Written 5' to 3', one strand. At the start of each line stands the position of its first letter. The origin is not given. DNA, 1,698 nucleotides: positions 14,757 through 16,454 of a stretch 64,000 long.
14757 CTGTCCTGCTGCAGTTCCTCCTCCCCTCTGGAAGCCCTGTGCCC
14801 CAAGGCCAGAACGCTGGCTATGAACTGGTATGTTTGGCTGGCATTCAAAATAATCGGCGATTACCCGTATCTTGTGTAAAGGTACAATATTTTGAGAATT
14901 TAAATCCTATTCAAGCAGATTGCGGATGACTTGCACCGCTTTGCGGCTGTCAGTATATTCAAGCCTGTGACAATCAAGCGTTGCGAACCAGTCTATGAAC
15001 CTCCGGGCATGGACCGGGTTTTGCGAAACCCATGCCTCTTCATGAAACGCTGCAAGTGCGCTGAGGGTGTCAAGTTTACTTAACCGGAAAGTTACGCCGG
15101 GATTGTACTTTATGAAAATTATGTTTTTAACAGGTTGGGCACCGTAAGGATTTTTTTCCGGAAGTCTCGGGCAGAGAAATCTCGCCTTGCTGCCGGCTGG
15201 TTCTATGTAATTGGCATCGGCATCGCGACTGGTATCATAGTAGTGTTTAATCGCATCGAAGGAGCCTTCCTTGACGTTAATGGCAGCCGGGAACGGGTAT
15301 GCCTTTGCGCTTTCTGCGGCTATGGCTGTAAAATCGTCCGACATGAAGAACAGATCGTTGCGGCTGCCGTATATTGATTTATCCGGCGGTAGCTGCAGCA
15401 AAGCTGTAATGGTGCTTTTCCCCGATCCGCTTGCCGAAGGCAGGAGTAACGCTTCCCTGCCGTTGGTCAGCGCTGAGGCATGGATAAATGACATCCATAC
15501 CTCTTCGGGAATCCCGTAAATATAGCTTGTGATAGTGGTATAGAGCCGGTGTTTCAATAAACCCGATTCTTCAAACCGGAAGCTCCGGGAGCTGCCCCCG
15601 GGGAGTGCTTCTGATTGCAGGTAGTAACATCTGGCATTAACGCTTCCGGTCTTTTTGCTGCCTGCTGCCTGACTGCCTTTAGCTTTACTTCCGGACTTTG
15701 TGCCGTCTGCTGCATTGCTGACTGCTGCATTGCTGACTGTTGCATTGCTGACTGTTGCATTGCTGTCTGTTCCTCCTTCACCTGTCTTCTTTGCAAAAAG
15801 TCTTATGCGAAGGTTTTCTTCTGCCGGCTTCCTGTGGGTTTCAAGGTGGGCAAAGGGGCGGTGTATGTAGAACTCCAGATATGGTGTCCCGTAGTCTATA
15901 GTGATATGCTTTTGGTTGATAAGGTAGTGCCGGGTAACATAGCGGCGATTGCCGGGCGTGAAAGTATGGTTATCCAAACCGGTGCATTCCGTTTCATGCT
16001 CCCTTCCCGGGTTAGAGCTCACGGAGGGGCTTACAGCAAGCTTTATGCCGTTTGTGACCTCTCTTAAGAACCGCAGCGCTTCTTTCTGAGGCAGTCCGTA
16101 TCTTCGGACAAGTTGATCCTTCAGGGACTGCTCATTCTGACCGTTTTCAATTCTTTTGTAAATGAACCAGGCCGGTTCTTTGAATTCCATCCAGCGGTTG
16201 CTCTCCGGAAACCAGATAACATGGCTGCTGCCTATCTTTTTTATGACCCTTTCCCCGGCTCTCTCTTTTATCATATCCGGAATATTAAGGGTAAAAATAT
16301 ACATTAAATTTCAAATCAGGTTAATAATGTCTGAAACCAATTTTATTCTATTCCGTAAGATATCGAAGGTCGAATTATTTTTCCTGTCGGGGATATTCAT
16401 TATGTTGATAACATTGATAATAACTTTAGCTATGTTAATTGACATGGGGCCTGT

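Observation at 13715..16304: PqqD-like (RRE) domain fused to an HPr-kinase-like P-loop domain, paired with an NTP_transf_5-type nucleotidyltransferase, with no RiPP core enzymes nearby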

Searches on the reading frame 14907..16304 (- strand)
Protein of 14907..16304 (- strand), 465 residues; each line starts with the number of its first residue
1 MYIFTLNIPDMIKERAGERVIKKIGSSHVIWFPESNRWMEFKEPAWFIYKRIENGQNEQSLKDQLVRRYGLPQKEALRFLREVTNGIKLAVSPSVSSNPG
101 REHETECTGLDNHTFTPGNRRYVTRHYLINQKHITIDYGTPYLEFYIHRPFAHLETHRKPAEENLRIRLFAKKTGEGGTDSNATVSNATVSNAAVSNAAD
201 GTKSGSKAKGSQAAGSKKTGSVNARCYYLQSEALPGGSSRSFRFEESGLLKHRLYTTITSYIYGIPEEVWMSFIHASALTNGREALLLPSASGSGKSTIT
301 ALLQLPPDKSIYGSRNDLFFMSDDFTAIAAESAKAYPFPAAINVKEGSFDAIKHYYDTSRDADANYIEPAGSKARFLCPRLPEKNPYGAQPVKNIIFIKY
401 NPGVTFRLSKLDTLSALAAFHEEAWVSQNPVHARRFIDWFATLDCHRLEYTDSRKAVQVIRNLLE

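Call 3: search_protein_families(library=pfam, proteins=[window:14907-16304:-], max_evalue=1)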
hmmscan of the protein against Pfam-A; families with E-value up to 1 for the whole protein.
window:14907-16304:- (465 aa): 1 family
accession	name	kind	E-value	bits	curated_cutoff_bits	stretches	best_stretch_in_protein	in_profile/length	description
PF05402.18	PqqD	-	0.011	16.4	23.4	1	28-78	2-52/67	Coenzyme PQQ synthesis protein D (PqqD)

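Call 4: search_protein_families(library=ncbifam, proteins=[window:14907-16304:-], max_evalue=1)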
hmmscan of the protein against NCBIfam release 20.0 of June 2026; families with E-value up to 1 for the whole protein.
window:14907-16304:- (465 aa): 1 family
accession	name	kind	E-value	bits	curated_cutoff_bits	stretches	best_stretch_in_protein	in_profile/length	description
TIGR04352.1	HprK_rel_A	equivalog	4.8e-12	45.6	200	1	273-463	98-280/280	HprK-related kinase A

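Call 8: find_homologous_proteins(query=window:14907-16304:-, max_evalue=0.001)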
Query window:14907-16304:- (465 aa): 68 proteins with E <= 0.001 among 8000 candidates.
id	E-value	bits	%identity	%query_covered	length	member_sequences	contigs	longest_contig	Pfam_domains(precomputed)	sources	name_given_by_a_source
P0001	0.0e+0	1068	100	100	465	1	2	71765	-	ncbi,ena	-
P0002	1.3e-198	679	71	98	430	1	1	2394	-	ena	-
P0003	1.5e-196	672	68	98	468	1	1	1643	-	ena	-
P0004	2.5e-195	668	68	98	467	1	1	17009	-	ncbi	-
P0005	3.0e-194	664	68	98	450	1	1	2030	-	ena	-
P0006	6.3e-186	637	66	98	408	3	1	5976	-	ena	-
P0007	3.6e-184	631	66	98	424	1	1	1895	-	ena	-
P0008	5.7e-141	489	63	80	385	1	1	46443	-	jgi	jgi:hypothetical protein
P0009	4.4e-136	473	44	64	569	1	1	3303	-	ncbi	-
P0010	1.5e-124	435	47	98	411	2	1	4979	-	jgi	jgi:hypothetical protein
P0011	3.4e-122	427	46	98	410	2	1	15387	-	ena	-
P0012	3.3e-121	424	47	94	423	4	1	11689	-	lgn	-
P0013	1.2e-119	419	44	98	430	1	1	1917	-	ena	-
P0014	8.8e-115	403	54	48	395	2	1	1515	-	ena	-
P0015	2.0e-114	401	44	97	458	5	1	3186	-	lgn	-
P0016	1.1e-113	399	44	98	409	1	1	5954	-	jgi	jgi:hypothetical protein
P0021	1.2e-110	389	54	49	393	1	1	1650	PF27840.1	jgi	jgi:hypothetical protein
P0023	1.2e-108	382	53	48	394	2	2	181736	-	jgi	jgi:hypothetical protein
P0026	6.1e-106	373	52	48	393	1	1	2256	PF27840.1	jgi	jgi:hypothetical protein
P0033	3.6e-104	368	42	97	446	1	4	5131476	-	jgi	jgi:hypothetical protein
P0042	1.5e-83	300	39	91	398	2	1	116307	-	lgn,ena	-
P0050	9.9e-64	234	30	96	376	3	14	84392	-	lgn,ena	-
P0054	1.5e-49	188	37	48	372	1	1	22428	PF27840.1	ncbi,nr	ncbi:MAG: hypothetical protein EA393_00790 [Bacteroidetes bacterium]|nr:MAG: hypothetical protein EA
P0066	3.0e-31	127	32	50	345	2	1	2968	PF07475.18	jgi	jgi:hypothetical protein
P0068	4.8e-17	80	40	23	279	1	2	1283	PF07475.18,PF27840.1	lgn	-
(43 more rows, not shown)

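Call 9: find_encoding_contigs(protein=P0001, flank=10000, max_places=3)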
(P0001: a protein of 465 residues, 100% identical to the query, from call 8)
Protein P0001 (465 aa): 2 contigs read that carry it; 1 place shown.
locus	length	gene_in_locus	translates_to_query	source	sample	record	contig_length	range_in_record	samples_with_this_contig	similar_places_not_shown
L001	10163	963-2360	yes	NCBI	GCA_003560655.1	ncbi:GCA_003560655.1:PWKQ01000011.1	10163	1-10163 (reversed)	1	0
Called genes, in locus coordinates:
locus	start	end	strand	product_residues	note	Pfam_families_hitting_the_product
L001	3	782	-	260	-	?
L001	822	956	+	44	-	-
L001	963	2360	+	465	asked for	-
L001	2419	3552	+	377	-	PF14907:NTP_transf_5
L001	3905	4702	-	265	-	-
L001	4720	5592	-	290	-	PF00459:Inositol_P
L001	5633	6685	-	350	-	PF06439:3keto-disac_hyd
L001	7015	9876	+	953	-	PF00326:Peptidase_S9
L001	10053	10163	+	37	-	?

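Call 10: find_encoding_contigs(protein=P0033, flank=10000, max_places=3)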
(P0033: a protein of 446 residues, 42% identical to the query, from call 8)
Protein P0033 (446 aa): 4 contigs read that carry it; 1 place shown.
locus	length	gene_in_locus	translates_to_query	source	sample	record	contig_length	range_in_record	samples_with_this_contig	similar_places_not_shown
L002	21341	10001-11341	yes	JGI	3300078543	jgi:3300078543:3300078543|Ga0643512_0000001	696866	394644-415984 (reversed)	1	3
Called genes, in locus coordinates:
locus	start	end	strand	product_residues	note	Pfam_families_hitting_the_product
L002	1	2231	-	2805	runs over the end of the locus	PF13573:SprB (weak), PF13620:CarboxypepD_reg (faint), PF17210:SdrD_B (faint), PF17957:Big_7 (faint), PF13573:SprB (weak), PF13573:SprB, PF13573:SprB, PF13585:CHU_C, +9 more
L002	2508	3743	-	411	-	PF12704:MacB_PCD, PF02687:FtsX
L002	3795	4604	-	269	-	PF13489:Methyltransf_23, PF13847:Methyltransf_31, PF08241:Methyltransf_11, PF08242:Methyltransf_12, PF13649:Methyltransf_25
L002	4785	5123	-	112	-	PF02033:RBFA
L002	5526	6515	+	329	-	PF00579:tRNA-synt_1b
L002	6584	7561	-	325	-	PF02535:Zip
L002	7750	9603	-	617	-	PF02397:Bac_transf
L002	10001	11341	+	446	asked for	-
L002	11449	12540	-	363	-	PF01370:Epimerase, PF16363:GDP_Man_Dehyd, PF01370:Epimerase (weak)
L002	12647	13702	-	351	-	PF01370:Epimerase, PF04321:RmlD_sub_bind (weak), PF16363:GDP_Man_Dehyd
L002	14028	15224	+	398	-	PF14907:NTP_transf_5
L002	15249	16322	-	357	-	-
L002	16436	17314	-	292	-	PF10604:Polyketide_cyc2 (faint), PF08327:AHSA1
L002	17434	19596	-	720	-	PF02463:SMC_N (faint), PF00004:AAA (faint), PF00005:ABC_tran, PF13304:AAA_21, PF13732:DrrA1-3_C (weak), PF12698:ABC2_membrane_3 (weak), PF01061:ABC2_membrane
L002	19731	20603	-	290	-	PF00459:Inositol_P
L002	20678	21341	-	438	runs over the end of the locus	PF01408:GFO_IDH_MocA, PF02894:GFO_IDH_MocA_C (faint), PF22725:GFO_IDH_MocA_C3 (faint), PF19051:GFO_IDH_MocA_C2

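Call 13: find_encoding_contigs(protein=P0050, flank=10000, max_places=3)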
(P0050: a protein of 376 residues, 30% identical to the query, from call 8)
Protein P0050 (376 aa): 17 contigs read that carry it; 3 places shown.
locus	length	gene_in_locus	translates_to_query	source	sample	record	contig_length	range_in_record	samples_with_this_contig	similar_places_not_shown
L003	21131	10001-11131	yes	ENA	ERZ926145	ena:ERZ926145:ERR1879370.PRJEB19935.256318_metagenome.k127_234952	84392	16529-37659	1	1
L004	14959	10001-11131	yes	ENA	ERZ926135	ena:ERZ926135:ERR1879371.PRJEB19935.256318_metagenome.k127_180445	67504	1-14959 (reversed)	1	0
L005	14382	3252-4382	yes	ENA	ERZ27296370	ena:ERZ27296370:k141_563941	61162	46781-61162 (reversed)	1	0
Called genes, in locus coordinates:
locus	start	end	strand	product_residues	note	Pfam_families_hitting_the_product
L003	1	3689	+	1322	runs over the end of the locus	PF05099:TerB, PF00005:ABC_tran, PF01061:ABC2_membrane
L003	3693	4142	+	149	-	-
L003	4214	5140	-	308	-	-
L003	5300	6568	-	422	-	PF02844:GARS_N, PF01071:GARS_A, PF02655:ATP-grasp_3 (weak), PF02843:GARS_C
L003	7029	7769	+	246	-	PF26696:PTL_trimer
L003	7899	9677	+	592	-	PF18962:Por_Secre_tail (faint)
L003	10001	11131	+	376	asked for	-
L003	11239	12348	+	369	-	PF14907:NTP_transf_5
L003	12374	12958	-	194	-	PF01522:Polysacc_deac_1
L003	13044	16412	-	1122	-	PF11028:TMEM260_N, PF28497:DUF8416, PF28495:TMEM260_2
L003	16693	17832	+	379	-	PF28590:Lipid_A_deac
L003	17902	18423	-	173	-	PF02245:Pur_DNA_glyco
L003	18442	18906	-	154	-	PF00383:dCMP_cyt_deam_1, PF14437:MafB19-deam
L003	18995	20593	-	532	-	PF04932:Wzy_C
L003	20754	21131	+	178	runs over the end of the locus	PF00572:Ribosomal_L13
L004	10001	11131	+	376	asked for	-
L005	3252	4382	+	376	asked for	-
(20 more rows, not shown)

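Call 14: find_encoding_contigs(protein=P0023, flank=10000, max_places=2)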
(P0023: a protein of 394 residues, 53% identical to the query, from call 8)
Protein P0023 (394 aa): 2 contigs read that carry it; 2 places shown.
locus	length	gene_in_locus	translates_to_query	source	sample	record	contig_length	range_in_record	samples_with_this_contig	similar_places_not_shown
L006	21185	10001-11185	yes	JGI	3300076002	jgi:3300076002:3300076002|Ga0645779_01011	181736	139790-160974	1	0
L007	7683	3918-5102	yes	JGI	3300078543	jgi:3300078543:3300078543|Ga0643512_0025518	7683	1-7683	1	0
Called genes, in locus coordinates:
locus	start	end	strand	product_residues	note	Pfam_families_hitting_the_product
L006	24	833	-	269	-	PF13489:Methyltransf_23, PF13847:Methyltransf_31, PF08241:Methyltransf_11, PF08242:Methyltransf_12, PF13649:Methyltransf_25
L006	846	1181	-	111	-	PF02033:RBFA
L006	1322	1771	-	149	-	PF00486:Trans_reg_C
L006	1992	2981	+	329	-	PF00579:tRNA-synt_1b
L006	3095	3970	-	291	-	PF02535:Zip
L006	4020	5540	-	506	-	PF02397:Bac_transf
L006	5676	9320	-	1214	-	PF00989:PAS, PF08447:PAS_3, PF08448:PAS_4, PF00989:PAS, PF08447:PAS_3, PF00512:HisKA, PF02518:HATPase_c, PF00072:Response_reg, +4 more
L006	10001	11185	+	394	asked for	-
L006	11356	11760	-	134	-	PF07366:SnoaL, PF12680:SnoaL_2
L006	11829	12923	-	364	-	PF01370:Epimerase, PF04321:RmlD_sub_bind (weak), PF16363:GDP_Man_Dehyd, PF01370:Epimerase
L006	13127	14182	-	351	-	PF01370:Epimerase, PF04321:RmlD_sub_bind (weak), PF16363:GDP_Man_Dehyd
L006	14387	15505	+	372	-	PF14907:NTP_transf_5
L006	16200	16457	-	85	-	-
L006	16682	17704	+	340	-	PF01261:AP_endonuc_2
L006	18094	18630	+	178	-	-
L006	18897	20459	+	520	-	PF25919:BSH_CusB (faint), PF25975:CzcB_C, PF25989:YknX_C (weak)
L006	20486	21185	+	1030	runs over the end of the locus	PF00873:ACR_tran, PF03176:MMPL (weak)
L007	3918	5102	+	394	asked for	-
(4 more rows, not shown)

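Call 15: find_encoding_contigs(protein=P0042, flank=10000, max_places=2)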
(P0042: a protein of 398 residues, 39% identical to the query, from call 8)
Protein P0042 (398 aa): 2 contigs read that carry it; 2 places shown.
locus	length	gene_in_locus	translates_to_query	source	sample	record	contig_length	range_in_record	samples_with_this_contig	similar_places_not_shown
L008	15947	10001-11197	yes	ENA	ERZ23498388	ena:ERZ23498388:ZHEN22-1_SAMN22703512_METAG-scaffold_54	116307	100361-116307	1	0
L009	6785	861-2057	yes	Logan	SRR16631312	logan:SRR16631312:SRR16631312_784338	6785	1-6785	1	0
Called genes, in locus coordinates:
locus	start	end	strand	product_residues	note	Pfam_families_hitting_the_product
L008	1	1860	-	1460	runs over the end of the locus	PF06832:BiPBP_C (faint), PF07495:Y_Y_Y (faint), PF13573:SprB, PF17210:SdrD_B (faint), PF24421:Ig_J (faint), PF13573:SprB, PF13585:CHU_C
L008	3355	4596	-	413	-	PF12704:MacB_PCD, PF02687:FtsX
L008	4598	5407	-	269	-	PF13489:Methyltransf_23, PF13847:Methyltransf_31, PF08241:Methyltransf_11, PF08242:Methyltransf_12, PF13649:Methyltransf_25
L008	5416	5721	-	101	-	PF02033:RBFA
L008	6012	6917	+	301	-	PF00579:tRNA-synt_1b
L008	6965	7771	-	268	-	PF02535:Zip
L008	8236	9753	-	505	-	PF02397:Bac_transf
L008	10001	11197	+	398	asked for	-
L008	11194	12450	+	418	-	PF14907:NTP_transf_5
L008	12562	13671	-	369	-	-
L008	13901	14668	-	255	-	PF13489:Methyltransf_23, PF01209:Ubie_methyltran (weak), PF13847:Methyltransf_31, PF08241:Methyltransf_11, PF08242:Methyltransf_12 (weak), PF13649:Methyltransf_25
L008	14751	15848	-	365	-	PF02350:Epimerase_2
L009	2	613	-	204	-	?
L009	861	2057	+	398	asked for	-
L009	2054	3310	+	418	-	PF14907:NTP_transf_5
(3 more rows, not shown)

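Call 17: search_protein_families(library=pfam, alignment_id=A1, max_evalue=0.01)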
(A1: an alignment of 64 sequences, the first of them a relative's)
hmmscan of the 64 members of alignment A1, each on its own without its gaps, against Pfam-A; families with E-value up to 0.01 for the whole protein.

A. member 1, P0001 (465 aa): 0 families

B. families by the number of members that match (of 64 scanned): 6 families
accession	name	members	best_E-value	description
PF05402.18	PqqD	13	0.00051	Coenzyme PQQ synthesis protein D (PqqD)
PF07475.17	Hpr_kinase_C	11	3.8e-06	HPr Serine kinase C-terminal domain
PF20720.3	nSTAND3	7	0.00061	Novel STAND NTPase 3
PF06414.18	Zeta_toxin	2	0.0026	Zeta toxin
PF13555.12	AAA_29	2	0.0066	P-loop containing region of AAA domain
PF07426.16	Dynactin_p22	1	0.00077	Dynactin subunit p22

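Call 18: search_protein_families(library=ncbifam, alignment_id=A1, max_evalue=0.01)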
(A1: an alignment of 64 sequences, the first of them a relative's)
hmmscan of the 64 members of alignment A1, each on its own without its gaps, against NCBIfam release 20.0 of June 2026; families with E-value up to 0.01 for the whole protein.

A. member 1, P0001 (465 aa): 1 family
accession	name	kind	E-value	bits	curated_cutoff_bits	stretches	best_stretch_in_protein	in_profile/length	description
TIGR04352.1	HprK_rel_A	equivalog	4.8e-12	45.6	200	1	273-463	98-280/280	HprK-related kinase A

B. families by the number of members that match (of 64 scanned): 16 families
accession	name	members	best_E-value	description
TIGR04352.1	HprK_rel_A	64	3.8e-24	HprK-related kinase A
TIGR04355.1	HprK_rel_B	27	1.3e-06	HprK-related kinase B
TIGR00679.1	hpr-ser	14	6.7e-06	HPr(Ser) kinase/phosphatase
TIGR04249.1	SCM_chp_ScmC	11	0.0038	SynChlorMet cassette protein ScmC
NF005994.0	PRK08118.1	3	0.0026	DNA topology modulation protein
NF000169.2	ABCF_Sal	2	0.00073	Sal family ABC-F type ribosomal protection protein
NF000361.1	self_FomB_kinase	2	0.0008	FomB family phosphonate monophosphate kinase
NF005115.0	PRK06547.1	2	0.0029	hypothetical protein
TIGR03796.1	NHLM_micro_ABC1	2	0.0053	NHLP family bacteriocin export ABC transporter peptidase/permease/ATPase subunit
NF006745.0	PRK09270.1-4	1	0.0022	nucleoside/nucleotide kinase family protein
TIGR02186.1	alph_Pro_TM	1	0.0041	TIGR02186 family protein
NF003883.0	PRK05428.2-1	1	0.0043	HPr kinase/phosphorylase-related protein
NF045513.1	HepA_fam_ABC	1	0.0065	heterocyst formation ABC transporter subunit HepA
TIGR02857.1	CydD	1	0.0081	thiol reductant ABC exporter subunit CydD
NF005253.0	PRK06762.1-4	1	0.0091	hypothetical protein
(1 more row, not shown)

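Call 23: search_solved_structures(query=A1, max_evalue=1, show_alignments=2)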
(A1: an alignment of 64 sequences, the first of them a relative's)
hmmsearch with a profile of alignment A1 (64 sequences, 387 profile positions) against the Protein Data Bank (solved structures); distinct sequences matched with E-value up to 1: 70 (the best 60 are shown).
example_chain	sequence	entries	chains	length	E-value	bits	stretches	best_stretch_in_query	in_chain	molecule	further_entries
7qkr_A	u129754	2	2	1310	0.008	18.5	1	211-232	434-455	Plasma membrane ATP-binding cassette transporter required for the export of a-factor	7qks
1zp6_A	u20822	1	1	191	0.014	17.7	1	210-245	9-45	hypothetical protein Atu3015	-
9ge6_B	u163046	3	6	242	0.02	17.2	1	206-231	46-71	Uncharacterized ABC transporter ATP-binding protein YbbA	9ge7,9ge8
4f4c_A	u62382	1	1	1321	0.021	17.1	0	211-232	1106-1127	Multidrug resistance protein pgp-1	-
8wdb_D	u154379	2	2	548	0.041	16.2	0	211-229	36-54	Probable dipeptide-transport ATP-binding protein ABC transporter DppD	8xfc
8wd9_D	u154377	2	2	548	0.041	16.2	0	211-229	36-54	Probable dipeptide-transport ATP-binding protein ABC transporter DppD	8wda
9oe1_A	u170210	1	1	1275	0.047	16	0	211-232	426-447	ATP-binding cassette, sub-family B (MDR/TAP), member 4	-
9ody_A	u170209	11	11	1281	0.047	16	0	211-232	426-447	ATP-binding cassette, sub-family B (MDR/TAP), member 4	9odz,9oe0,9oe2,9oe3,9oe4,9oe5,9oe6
6fn1_A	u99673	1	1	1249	0.056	15.7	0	209-232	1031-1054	Human-mouse chimeric ABCB1 (ABCBHM)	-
7niu_A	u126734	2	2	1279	0.056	15.7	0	208-258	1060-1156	Isoform 2 of Phosphatidylcholine translocator ABCB4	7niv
6s7p_A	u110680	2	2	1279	0.056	15.7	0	208-258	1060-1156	Phosphatidylcholine translocator ABCB4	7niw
9nfi_A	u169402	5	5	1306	0.056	15.7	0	209-232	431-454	Permeability Glycoprotein (P-gp)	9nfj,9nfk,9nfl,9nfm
6fn4_A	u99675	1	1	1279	0.058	15.7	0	209-232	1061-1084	Apo form of Human-mouse chimeric ABCB1 (ABCB1HM) in complex with Antigen binding fragment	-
8sa0_A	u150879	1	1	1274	0.13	14.5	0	209-232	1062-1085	ATP-dependent translocase ABCB1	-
5ko2_A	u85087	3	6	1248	0.13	14.5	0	209-232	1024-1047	Multidrug resistance protein 1A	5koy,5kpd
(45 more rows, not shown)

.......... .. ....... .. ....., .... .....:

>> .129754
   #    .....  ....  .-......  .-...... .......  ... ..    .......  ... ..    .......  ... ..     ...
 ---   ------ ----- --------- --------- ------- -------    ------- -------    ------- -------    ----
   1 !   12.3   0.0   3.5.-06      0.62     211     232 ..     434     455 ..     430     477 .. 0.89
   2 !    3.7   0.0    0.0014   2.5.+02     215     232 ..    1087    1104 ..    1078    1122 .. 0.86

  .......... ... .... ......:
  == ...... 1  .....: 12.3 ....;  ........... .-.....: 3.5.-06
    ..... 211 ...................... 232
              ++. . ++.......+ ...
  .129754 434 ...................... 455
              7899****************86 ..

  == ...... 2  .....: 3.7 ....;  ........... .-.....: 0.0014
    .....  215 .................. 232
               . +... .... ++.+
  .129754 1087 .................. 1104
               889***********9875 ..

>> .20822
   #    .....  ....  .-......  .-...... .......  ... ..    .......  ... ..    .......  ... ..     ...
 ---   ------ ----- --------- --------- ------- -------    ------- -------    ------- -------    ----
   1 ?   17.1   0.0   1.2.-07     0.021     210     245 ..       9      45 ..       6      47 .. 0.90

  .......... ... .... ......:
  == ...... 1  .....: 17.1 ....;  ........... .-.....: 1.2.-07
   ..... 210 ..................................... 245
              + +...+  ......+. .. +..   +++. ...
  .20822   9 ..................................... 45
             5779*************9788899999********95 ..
